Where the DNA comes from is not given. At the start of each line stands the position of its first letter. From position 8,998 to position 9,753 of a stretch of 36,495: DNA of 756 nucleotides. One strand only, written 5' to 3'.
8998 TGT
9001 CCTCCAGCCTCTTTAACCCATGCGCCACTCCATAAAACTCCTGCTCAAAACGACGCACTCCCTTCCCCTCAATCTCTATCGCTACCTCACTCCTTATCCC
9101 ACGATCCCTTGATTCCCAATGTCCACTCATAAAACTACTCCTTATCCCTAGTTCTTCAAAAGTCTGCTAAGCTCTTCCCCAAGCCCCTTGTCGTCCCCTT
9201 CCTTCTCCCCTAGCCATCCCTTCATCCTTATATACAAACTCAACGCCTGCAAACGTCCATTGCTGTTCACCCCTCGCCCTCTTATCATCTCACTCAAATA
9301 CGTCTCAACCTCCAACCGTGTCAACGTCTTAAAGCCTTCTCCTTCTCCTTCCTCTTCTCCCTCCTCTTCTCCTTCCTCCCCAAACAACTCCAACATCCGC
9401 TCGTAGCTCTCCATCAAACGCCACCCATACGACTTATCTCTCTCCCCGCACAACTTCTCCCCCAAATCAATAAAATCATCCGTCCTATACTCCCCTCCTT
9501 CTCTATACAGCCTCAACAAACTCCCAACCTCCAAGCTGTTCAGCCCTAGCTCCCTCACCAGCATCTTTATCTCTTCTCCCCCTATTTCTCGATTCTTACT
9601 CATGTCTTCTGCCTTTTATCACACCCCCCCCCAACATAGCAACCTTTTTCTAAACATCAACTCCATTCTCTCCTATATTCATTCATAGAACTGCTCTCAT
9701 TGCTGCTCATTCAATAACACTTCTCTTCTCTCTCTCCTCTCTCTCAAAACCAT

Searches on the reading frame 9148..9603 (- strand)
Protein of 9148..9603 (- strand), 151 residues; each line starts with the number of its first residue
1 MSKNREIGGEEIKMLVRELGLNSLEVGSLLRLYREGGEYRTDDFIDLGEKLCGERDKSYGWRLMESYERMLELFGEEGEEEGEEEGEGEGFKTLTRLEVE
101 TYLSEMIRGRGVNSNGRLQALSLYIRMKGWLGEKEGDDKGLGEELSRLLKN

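Call 48: search_protein_families(library=phrogs, proteins=[window:9151-9603:-], max_evalue=0.001)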
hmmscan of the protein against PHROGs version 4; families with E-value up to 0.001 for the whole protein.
window:9151-9603:- (151 aa): 0 families

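Call 51: find_encoding_contigs(protein=window:9148-9603:-, flank=600, max_places=10)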
Protein window:9148-9603:- (151 aa): 9 contigs read that carry it; 4 places shown.
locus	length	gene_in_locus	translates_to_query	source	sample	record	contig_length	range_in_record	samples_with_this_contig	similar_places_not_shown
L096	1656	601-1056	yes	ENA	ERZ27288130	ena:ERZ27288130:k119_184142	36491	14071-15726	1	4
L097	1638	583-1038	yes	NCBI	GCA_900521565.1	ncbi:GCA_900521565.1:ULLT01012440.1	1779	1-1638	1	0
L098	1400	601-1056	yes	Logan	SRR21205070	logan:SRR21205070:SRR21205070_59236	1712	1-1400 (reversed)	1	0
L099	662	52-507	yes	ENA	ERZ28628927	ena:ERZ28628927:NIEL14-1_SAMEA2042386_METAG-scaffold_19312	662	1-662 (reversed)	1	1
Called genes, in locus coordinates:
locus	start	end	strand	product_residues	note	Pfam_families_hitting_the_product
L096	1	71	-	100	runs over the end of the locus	-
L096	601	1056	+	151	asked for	-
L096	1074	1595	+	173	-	-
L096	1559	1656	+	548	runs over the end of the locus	-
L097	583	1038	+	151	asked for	-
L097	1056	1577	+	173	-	-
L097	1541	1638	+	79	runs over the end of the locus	?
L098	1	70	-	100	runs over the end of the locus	-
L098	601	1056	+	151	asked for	-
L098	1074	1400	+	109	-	?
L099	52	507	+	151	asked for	-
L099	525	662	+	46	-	?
